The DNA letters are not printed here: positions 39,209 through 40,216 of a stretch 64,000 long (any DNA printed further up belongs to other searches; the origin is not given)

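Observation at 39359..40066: Bacterial SRAP/HMCES protein with a C-terminal beta-clamp-binding motif (QLSLF)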

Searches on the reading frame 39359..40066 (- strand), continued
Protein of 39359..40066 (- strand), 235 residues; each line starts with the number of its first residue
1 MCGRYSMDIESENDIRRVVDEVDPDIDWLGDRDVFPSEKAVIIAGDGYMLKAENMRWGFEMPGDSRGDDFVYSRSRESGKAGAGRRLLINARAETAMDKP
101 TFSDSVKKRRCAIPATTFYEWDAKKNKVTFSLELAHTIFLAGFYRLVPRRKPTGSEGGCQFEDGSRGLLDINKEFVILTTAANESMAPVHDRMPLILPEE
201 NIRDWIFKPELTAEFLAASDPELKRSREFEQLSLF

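Call 23: search_dna_similar(query=window:39359-40066:-, collection=phages, mode=protein, max_rows=30, rows=spread)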
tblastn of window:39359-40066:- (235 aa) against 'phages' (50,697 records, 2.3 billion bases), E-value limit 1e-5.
Records with a match: 42; places in all: 42; records where one place covers at least 80% of the query: 34.
Best place of each record, by identity: <60% 42.
By first word of the organism name: Bacillus 24; Stenotrophomonas 4; Erwinia 4; Bacteriophage 3; Listeria 2; Pseudomonas 2; Escherichia 1; Phage 1; Leptospira 1.
By host as written in the record: Bacillus subtilis BEST7003 9; - 6; Bacillus subtilis 5; Bacillus subtilis subsp. subtilis str. 168 5; Erwinia horticola 4; Bacillus subtilis Delta6 3; Stenotrophomonas maltophilia 3; Listeria monocytogenes 2; and 5 more.
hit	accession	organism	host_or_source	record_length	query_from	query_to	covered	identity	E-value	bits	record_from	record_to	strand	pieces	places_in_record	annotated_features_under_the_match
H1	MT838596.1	Bacteriophage sp.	human fecal samples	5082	1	234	100%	35.7%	5e-31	125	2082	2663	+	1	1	record has no annotation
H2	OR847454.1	Listeria phage LM 4-11-1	Listeria monocytogenes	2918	1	223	95%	32.2%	6e-25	108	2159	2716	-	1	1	record has no annotation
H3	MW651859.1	Pseudomonas phage vB_PstS-pAN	Pseudomonas stutzeri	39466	1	214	91%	30.3%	2e-12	71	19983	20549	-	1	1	SOS response-associated peptidase family protein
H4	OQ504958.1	Pseudomonas phage PG1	Stutzerimonas stutzeri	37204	1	212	90%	30.1%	2e-11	69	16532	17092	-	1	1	SOS response-associated peptidase family protein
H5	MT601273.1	Bacillus phage vB_BsuS-Goe12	Bacillus subtilis Delta6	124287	1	218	93%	28.7%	4e-19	91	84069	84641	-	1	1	yedK: SOS response-associated protein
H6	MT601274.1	Bacillus phage vB_BsuS-Goe13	Bacillus subtilis Delta6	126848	1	218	93%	28.7%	4e-19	91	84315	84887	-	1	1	yedK: SOS response-associated protein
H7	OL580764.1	Bacillus phage vB_BsuS-Goe14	Bacillus subtilis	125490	1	218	93%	28.7%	5e-19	91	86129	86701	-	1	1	yedK: SOS response-associated protein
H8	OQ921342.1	Bacillus phage SPbetaL2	Bacillus subtilis BEST7003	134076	1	218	93%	28.7%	5e-19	91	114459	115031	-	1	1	hypothetical protein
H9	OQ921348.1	Bacillus phage SPbetaL8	Bacillus subtilis BEST7003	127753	1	218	93%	28.7%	6e-19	91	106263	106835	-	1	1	hypothetical protein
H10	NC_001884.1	Bacillus phage SPBc2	Bacillus subtilis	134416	1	218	93%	28.7%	6e-19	91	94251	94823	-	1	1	yoqW: SOS response-associated peptidase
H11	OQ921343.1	Bacillus phage SPbetaL3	Bacillus subtilis BEST7003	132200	1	218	93%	28.7%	1e-18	90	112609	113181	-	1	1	hypothetical protein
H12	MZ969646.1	Bacillus phage BUCT082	Bacillus subtilis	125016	1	218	93%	28.3%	9e-19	90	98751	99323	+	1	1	SOS response-associated peptidase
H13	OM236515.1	Bacillus phage SPR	Bacillus subtilis BEST7003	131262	1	218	93%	28.3%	2e-18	89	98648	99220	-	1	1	hypothetical protein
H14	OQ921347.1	Bacillus phage SPbetaL7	Bacillus subtilis BEST7003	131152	1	218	93%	28.3%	5e-18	88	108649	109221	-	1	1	hypothetical protein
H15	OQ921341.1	Bacillus phage SPbetaL1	Bacillus subtilis BEST7003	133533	1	218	93%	28.0%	5e-18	88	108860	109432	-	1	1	hypothetical protein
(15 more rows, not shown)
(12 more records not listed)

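Call 26: get_annotated_region(hit=H10, flank=1500)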
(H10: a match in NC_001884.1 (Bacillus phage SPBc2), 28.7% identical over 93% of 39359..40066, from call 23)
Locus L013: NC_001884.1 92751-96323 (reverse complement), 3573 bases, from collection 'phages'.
description: Bacillus phage SPBc2, complete genome.
organism: Bacillus phage SPBc2 (NCBI taxid 2932878)
taxonomy: Viruses; Duplodnaviria; Heunggongvirae; Uroviricota; Caudoviricetes; Spbetavirus; Spbetavirus SPbeta
host: Bacillus subtilis; source: -; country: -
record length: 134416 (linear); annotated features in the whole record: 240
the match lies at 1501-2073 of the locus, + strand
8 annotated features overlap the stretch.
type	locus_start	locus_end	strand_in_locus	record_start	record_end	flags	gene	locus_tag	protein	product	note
CDS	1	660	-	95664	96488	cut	yoqZ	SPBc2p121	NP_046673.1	poly-gamma-glutamate hydrolase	similar to bacteriophage SPP1 ORF37.1 product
CDS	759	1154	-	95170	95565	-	yoqY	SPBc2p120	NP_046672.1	hypothetical protein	-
CDS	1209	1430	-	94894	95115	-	yoqX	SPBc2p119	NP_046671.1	hypothetical protein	-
CDS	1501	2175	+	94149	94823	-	yoqW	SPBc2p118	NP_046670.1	SOS response-associated peptidase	similar to Escherichia coli YedG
CDS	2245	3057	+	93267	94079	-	yoqV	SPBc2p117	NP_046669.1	SPBc2 prophage-derived DNA ligase-like protein LigB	similar to part of DNA ligases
stem_loop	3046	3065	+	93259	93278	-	-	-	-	-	-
stem_loop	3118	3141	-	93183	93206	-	-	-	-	-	-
CDS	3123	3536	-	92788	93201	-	yoqU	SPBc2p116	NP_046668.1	hypothetical protein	-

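Call 27: get_annotated_region(hit=H1, flank=2500)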
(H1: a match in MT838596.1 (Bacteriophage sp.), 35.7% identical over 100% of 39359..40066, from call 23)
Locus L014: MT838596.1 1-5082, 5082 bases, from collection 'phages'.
description: UNVERIFIED: Bacteriophage sp. clone scaffold_8147 genomic sequence.
organism: Bacteriophage sp. (NCBI taxid 38018)
taxonomy: Viruses
host: -; source: human fecal samples; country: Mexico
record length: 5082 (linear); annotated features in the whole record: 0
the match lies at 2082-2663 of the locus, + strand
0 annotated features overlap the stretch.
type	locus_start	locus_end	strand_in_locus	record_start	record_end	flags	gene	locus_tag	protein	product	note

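Call 28: get_annotated_region(hit=H2, flank=2500)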
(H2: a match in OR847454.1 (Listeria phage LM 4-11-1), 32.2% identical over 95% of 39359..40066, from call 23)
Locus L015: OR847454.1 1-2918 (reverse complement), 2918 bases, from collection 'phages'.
description: UNVERIFIED_ORG: Listeria phage LM 4-11-1 clone NODE_739_length_2918_cov_3.585357 genomic sequence.
organism: Listeria phage LM 4-11-1 (NCBI taxid 3113835)
taxonomy: Viruses
host: Listeria monocytogenes; source: wastewater; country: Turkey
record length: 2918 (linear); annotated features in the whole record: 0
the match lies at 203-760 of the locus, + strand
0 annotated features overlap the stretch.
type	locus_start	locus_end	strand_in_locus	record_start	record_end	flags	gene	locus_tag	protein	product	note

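Call 38: find_related_loci(query=A2, collection=genome_contigs, flank=4000)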
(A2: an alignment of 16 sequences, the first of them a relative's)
Query A2 (235 aa) in genome_contigs; peptide patterns used: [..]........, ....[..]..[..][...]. (x = any residue, [..] = any of these).
600 stretches matched a pattern (row limit reached: there are more); 555 encode a relative of the query (tblastn E <= 1e-3); the best 80 are kept; 80 distinct loci.
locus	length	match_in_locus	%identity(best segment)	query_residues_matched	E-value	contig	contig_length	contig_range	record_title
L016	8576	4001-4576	43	1-235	6e-55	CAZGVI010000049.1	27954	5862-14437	MAG TPA_asm: uncultured Acetatifactor sp. isolate SRP287540_co1_466 genome assembly, contig: NODE_1677_length_27954_cov_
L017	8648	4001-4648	45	1-235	6e-55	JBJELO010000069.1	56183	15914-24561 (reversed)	MAG: Lachnospiraceae bacterium isolate LOHA27_bin.002 NODE_175_length_56183_cov_24.437161, whole genome shotgun sequence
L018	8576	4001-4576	42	1-235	8e-54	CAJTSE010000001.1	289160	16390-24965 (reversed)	MAG TPA_asm: uncultured Acetatifactor sp. isolate MGBC113460 genome assembly, contig: MGBC113460.1, whole genome shotgun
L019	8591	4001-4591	41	1-235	4e-51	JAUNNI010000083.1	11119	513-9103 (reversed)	MAG: Eubacteriales bacterium isolate S32M_St_metabat_46 NODE_3688_length_11119_cov_7.719450, whole genome shotgun sequen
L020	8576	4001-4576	43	1-235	4e-50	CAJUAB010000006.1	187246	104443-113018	MAG TPA_asm: uncultured Acetatifactor sp. isolate MGBC122974 genome assembly, contig: MGBC122974.6, whole genome shotgun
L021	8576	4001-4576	40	1-235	1e-49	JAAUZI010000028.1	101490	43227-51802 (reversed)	MAG: Lachnospiraceae bacterium isolate Mgla_MAG_49-bin_3 c_000000017745, whole genome shotgun sequence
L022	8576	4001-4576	41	1-234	3e-48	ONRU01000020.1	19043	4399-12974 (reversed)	uncultured Lachnospiraceae bacterium isolate RUG578 genome assembly, contig: scaffold_1186, whole genome shotgun sequenc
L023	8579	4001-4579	41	1-235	4e-48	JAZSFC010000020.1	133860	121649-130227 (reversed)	MAG: Lachnospiraceae bacterium isolate T1900044585_TS20190051.MAGScoT_cleanbin_000023 SGB_594_k141_738219, whole genome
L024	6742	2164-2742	41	1-235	3e-48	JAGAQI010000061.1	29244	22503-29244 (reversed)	MAG: Lachnospiraceae bacterium isolate RGIG8677 Water_deer_Colon-1__c140836, whole genome shotgun sequence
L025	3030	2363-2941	40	1-235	4e-48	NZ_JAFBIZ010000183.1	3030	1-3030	Faecalicatena contorta strain ET51 Prase_4_NODE_183_length_3030_cov_23.8312, whole genome shotgun sequence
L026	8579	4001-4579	42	1-235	8e-48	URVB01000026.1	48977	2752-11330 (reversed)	uncultured Blautia sp. isolate UMGS1369 genome assembly, contig: NODE_286_length_48977_cov_4.643616, whole genome shotgu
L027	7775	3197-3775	40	1-235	1e-47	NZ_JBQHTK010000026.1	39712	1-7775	Bariatricus sp. HCP28S3_D3 contig00026, whole genome shotgun sequence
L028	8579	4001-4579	40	1-235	1e-47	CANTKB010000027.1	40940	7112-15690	MAG TPA_asm: uncultured Blautia sp. isolate SRR15633990_bin.12_metawrap_v1.3_MAG genome assembly, contig: NODE.441_lengt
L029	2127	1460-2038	40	1-235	4e-48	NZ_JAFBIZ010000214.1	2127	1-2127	Faecalicatena contorta strain ET51 Prase_4_NODE_214_length_2127_cov_26.8265, whole genome shotgun sequence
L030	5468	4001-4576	43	1-235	2e-47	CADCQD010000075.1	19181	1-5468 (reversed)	MAG: uncultured Clostridiales bacterium isolate RUG14875 genome assembly, contig: RUG14875_asm_75, whole genome shotgun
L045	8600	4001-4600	39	1-235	5e-44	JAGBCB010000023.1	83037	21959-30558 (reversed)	MAG: Lachnospiraceae bacterium isolate RGIG8982 Water_deer_Rectum-2__c123, whole genome shotgun sequence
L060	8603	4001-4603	37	1-235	3e-42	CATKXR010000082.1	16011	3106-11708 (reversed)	MAG TPA_asm: uncultured Lachnospiraceae bacterium isolate MGG03618_1680015494 genome assembly, contig: ERR2844015_10740,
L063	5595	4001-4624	37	1-235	5e-42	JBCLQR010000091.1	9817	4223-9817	Lachnospiraceae bacterium 62-26 voucher GPTB0109 scaffold91, whole genome shotgun sequence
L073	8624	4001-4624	37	1-235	7e-41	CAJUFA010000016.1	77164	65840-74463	MAG TPA_asm: uncultured Dorea sp. isolate MGBC129937 genome assembly, contig: MGBC129937.16, whole genome shotgun sequen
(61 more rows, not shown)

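Call 41: predict_structure(alignment_id=A1)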
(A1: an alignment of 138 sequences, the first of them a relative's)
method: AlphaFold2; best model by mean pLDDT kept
length: 235 residues; sequences in the alignment: 138
mean_pLDDT: 89.2   pTM: 0.85
mean pLDDT of the five models: 89.2, 88.8, 88.6, 88.6, 87.7
residues with pLDDT >= 90: 177; 70-90: 22; 50-70: 24; < 50: 12
segments of 3 or more residues with pLDDT < 50: 68-76
pLDDT, mean of each block of 10 residues (from residue 1): 91 98 96 97 98 97 61 46 79 98 98 98 95 98 94 70 68 97 97 98 98 97 92 69
secondary structure, 60 per line:
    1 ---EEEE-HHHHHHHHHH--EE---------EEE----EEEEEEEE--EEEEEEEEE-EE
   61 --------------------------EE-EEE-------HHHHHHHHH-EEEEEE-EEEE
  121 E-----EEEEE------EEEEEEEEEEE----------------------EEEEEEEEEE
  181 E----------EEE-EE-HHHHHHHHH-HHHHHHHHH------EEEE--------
elements in order: E4-7 H9-18 E32-34 E39-46 E49-57 E90-92 H100-108 E110-115 E117-121 E127-131 E138-148 E171-181 E192-194 H199-207 H209-217 E224-227

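Call 47: search_protein_families(library=pfam, max_evalue=0.01, proteins=[L060:4708-5976:+, L024:4196-4510:+, L073:3441-4022:+, L063:1203-1616:+, L029:36-359:+, L063:1855-2517:+, L019:7877-8356:+, L045:901-1785:+])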
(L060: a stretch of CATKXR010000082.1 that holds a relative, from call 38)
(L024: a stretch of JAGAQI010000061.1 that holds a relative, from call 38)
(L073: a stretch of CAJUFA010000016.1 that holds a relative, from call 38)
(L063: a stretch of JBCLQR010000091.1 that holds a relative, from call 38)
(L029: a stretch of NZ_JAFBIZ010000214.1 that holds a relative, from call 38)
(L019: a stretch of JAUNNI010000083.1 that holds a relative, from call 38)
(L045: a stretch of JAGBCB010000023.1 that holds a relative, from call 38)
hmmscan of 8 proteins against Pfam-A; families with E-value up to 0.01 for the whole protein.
L060:4708-5976:+ (422 aa): 5 families
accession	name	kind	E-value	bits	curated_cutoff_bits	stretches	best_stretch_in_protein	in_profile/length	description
PF00817.25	IMS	-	1e-38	133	23.2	1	10-165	1-148/148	impB/mucB/samB family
PF11799.13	IMS_C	-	3.1e-27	95.6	20.7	1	253-362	2-109/109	impB/mucB/samB family C-terminal domain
PF11798.14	IMS_HHH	-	8.5e-06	26.2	24.4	1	177-208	1-32/32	IMS family HHH motif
PF21999.2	IMS_HHH_1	-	0.00013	22.7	27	1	195-241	6-53/53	DNA polymerase-iota, thumb domain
PF14520.12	HHH_5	-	0.0048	17.8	27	0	195-219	10-34/57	Helix-hairpin-helix domain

L024:4196-4510:+ (104 aa): 0 families

L073:3441-4022:+ (193 aa): 2 families
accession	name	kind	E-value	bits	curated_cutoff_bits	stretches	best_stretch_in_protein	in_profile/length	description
PF00149.33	Metallophos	-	2e-07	32.1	21.5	1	19-139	20-133/191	Calcineurin-like phosphoesterase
PF12850.12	Metallophos_2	-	2.9e-07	31.1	27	1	16-129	15-122/154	Calcineurin-like phosphoesterase superfamily domain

L063:1203-1616:+ (137 aa): 1 family
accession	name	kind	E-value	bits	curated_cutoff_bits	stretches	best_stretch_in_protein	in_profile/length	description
PF00486.34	Trans_reg_C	-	1.3e-19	70.5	26.2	1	56-132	2-77/77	Transcriptional regulatory protein, C terminal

L029:36-359:+ (107 aa): 0 families

L063:1855-2517:+ (220 aa): 4 families
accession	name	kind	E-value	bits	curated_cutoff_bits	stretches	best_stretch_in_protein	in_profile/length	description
PF00239.26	Resolvase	-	1.1e-23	84.4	23.3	1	3-158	1-145/145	Resolvase, N terminal domain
PF02796.21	HTH_7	-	1.3e-06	28.9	23.8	1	162-203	1-41/45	Helix-turn-helix domain of resolvase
PF05225.22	HTH_psq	-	0.0038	17.3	20.4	1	168-206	1-38/45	helix-turn-helix, Psq domain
PF13551.12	HTH_29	-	0.0079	16.7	28.1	0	175-217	4-46/64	Winged helix-turn helix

L019:7877-8356:+ (159 aa): 0 families

L045:901-1785:+ (294 aa): 4 families
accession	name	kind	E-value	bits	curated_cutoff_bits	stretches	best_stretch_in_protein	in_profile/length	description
PF12833.13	HTH_18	-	3e-22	79.1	33.6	1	204-283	1-80/80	Helix-turn-helix domain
PF00165.29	HTH_AraC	-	4.3e-19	68.6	26.6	2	243-282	1-42/42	Bacterial regulatory helix-turn-helix proteins, AraC family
PF07883.17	Cupin_2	-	6.7e-07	29.4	27.2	1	35-80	14-59/70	Cupin domain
PF02311.25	AraC_binding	-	8.7e-06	26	21.1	1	35-96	19-81/135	AraC-like ligand binding domain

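Call 50: fold_search(model_id=the predicted structure, library=pdb)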
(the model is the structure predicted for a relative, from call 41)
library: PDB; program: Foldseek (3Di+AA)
matches with E <= 10: 64; with E <= 0.001: 21
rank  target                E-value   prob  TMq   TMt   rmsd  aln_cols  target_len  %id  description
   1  6nua_A                4.1e-13  1.00  0.66  0.68   6.0       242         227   21  DNA-protein crosslink between E. coli YedK and ssDNA containing an abasic site (released 2019-06-26)
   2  8d2m_B                5.5e-13  1.00  0.64  0.68   6.0       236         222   21  Covalent Schiff base complex of YedK C2A and abasic DNA (released 2023-04-12)
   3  6kbz_D                6.9e-13  1.00  0.66  0.70   6.0       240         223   21  Crystal structure of yedK with ssDNA containing a tetrahydrofuran abasic site (released 2019-07-10)
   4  6kbu_A                1.0e-12  1.00  0.66  0.72   5.4       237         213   22  Crystal structure of yedK (released 2019-07-10)
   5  6kbu_B                1.3e-12  1.00  0.66  0.72   5.6       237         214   22  Crystal structure of yedK (released 2019-07-10)
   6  6kbz_H                1.3e-12  1.00  0.64  0.68   6.2       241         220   21  Crystal structure of yedK with ssDNA containing a tetrahydrofuran abasic site (released 2019-07-10)
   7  8d2m_A                1.6e-12  1.00  0.65  0.68   6.1       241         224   22  Covalent Schiff base complex of YedK C2A and abasic DNA (released 2023-04-12)
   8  1zn6                  2.3e-12  1.00  0.65  0.72   5.5       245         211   20  X-ray Crystal Structure of Protein Q7WLM8 from Bordetella bronchiseptica. Northeast Structural Genomics Consortium Targe (released 2005-05-17)
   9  6nuh_A                4.6e-12  1.00  0.66  0.68   6.0       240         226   21  Non-covalent DNA-protein complex between E. coli YedK and ssDNA containing an abasic site analog (released 2019-06-26)
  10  6oov_B                1.2e-11  1.00  0.70  0.66   5.3       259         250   18  Crystal structure of HMCES SRAP domain in complex with palindromic 3' overhang DNA (released 2019-05-15)
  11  6oov_A                1.7e-11  1.00  0.70  0.66   5.3       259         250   18  Crystal structure of HMCES SRAP domain in complex with palindromic 3' overhang DNA (released 2019-05-15)
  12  2f20_A                1.8e-11  1.00  0.64  0.64   6.2       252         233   21  X-ray Crystal Structure of Protein BT_1218 from Bacteroides thetaiotaomicron. Northeast Structural Genomics Consortium (released 2005-11-22)
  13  2f20_B                1.8e-11  1.00  0.62  0.62   6.7       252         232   19  X-ray Crystal Structure of Protein BT_1218 from Bacteroides thetaiotaomicron. Northeast Structural Genomics Consortium (released 2005-11-22)
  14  5ko9                  2.1e-11  1.00  0.67  0.62   5.9       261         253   19  Crystal Structure of the SRAP Domain of Human HMCES Protein (released 2016-08-24)
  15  6kcq_B                2.2e-11  1.00  0.66  0.70   5.6       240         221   22  Crystal structure of yedK with ssDNA containing an abasic site (released 2019-07-10)
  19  6oea_A                2.1e-10  1.00  0.67  0.62   5.8       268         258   18  Crystal structure of HMCES SRAP domain in complex with longer 3' overhang DNA (released 2019-04-10)
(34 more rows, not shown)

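Call 59: search_dna_similar(query=window:39359-40066:-, collection=plasmids, mode=protein, max_rows=40, rows=spread, max_evalue=1e-8)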
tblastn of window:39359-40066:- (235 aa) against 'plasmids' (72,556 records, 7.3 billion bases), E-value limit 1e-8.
Records with a match: 242; places in all: 246; records where one place covers at least 80% of the query: 211.
Best place of each record, by identity: <60% 242.
By first word of the organism name: Pantoea 43; Enterococcus 36; Rhodococcus 23; Prescottella 11; Halobacterium 10; Paenibacillus 8; Serratia 7; Klebsiella 6; Cytobacillus 6; Arthrobacter 5; and 51 more.
By predicted mobility (MOB-suite, as given by PLSDB): non-mobilizable 136; mobilizable 61; conjugative 45.
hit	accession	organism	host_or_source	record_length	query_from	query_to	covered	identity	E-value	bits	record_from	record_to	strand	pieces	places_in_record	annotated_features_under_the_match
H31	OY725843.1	Subdoligranulum variabile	-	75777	1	235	100%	33.5%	2e-29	122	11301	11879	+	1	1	record has no annotation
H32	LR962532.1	Enterococcus faecalis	-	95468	1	226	96%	33.3%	4e-30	124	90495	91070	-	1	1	none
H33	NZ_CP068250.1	Enterococcus faecalis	mixed culture,swine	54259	1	226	96%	32.9%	7e-29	120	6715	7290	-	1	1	SOS response-associated peptidase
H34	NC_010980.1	Enterococcus faecium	-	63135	1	226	96%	32.5%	1e-28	120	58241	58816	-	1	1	SOS response-associated peptidase family protein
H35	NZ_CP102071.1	Enterococcus faecalis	Pig,single cell,Rectal swab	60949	1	226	96%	32.0%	3e-28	119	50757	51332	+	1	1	SOS response-associated peptidase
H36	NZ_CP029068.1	Enterococcus mundtii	Homo sapiens,cell culture,Korean adult ...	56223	1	206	88%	33.0%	6e-23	103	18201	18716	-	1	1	none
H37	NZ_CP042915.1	Rhodococcus qingshengii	Eruca vesicaria subsp. sativa,whole ...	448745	1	212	90%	30.6%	5e-13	75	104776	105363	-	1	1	SOS response-associated peptidase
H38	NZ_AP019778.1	Methylomonas koyamae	-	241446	1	208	89%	31.0%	6e-18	89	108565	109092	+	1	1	SOS response-associated peptidase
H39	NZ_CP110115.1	Arthrobacter sp. YA7-1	Solanum lycopersicum,Tomato (Solanum ...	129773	1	206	88%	31.1%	1e-13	77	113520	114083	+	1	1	SOS response-associated peptidase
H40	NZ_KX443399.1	Prescottella equi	Homo sapiens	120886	1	222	94%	28.6%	7e-11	69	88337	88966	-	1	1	SOS response-associated peptidase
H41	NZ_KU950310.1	Pseudomonas syringae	Actinidia sp.,Bay of Plenty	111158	1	228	97%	27.7%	4e-9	63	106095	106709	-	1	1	SOS response-associated peptidase family protein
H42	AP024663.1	Arthrobacter sp. NicSoilE8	-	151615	1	212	90%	29.5%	2e-11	70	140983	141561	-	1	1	DUF159 family protein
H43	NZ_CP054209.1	Rhodococcus qingshengii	cell culture,carbendazim contaminated ...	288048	1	212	90%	28.9%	4e-12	72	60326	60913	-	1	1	SOS response-associated peptidase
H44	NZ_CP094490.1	Paenarthrobacter ureafaciens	soil,farmland soil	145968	1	212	90%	28.6%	8e-10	66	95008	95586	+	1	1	SOS response-associated peptidase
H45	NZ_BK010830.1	Halobacterium salinarum NRC-34001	-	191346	1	222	94%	27.0%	7e-10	66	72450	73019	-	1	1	SOS response-associated peptidase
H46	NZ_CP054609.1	Paenibacillus cellulosilyticus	cell culture,soil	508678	1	206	88%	29.0%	8e-16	83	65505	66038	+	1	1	SOS response-associated peptidase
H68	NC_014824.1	Ruminococcus albus 7 = DSM 20455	-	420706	83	206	53%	32.9%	3e-12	72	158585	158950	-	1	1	SOS response-associated peptidase family protein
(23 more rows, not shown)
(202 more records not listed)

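Call 60: get_annotated_region(hit=H31, flank=3000)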
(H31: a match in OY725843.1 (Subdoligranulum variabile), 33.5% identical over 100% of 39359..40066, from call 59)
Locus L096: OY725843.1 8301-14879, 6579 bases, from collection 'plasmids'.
description: Subdoligranulum variabile strain Subdoligranulum variabile TSDC17.2-1.1 genome assembly, plasmid: 9
organism: Subdoligranulum variabile (NCBI taxid 214851)
taxonomy: Bacteria; Bacillota; Clostridia; Eubacteriales; Oscillospiraceae; Subdoligranulum; Subdoligranulum variabile
host: -; source: -; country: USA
typing (MOB-suite, as given by PLSDB): non-mobilizable
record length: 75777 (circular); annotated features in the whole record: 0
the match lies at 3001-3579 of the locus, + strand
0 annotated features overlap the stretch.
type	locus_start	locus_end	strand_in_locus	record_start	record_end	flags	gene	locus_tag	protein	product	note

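Call 61: get_annotated_region(hit=H33, flank=3000)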
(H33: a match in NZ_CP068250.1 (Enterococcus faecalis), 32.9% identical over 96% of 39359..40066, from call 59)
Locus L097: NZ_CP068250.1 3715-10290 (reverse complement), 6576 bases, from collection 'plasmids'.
description: Enterococcus faecalis strain T90-1 plasmid pT90-1, complete sequence
organism: Enterococcus faecalis (NCBI taxid 1351)
taxonomy: Bacteria; Bacillota; Bacilli; Lactobacillales; Enterococcaceae; Enterococcus; Enterococcus faecalis
host: -; source: mixed culture,swine; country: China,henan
typing (MOB-suite, as given by PLSDB): mobilizable; replicon rep_cluster_183,rep_cluster_185; relaxase MOBV
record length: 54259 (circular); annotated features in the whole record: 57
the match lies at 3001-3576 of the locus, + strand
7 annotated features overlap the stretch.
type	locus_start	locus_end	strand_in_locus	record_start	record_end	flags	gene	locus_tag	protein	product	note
CDS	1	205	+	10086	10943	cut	-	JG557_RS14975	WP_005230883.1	AAA family ATPase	-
CDS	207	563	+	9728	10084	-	-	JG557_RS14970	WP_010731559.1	hypothetical protein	-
CDS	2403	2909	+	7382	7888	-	-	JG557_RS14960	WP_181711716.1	hypothetical protein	-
CDS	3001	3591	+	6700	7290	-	-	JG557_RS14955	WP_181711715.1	SOS response-associated peptidase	GO:0018142 - protein-DNA covalent cross-linking [Evidence IEA]; GO:0009432 - SOS response [Evidence IEA]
CDS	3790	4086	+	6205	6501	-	-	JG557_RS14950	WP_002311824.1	hypothetical protein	-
CDS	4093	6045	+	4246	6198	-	-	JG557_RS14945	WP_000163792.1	hypothetical protein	-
predicted_resistance_gene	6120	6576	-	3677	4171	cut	dfrG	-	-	trimethoprim-resistant dihydrofolate reductase DfrG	predicted by amrfinderplus; class TRIMETHOPRIM; identity 100.0%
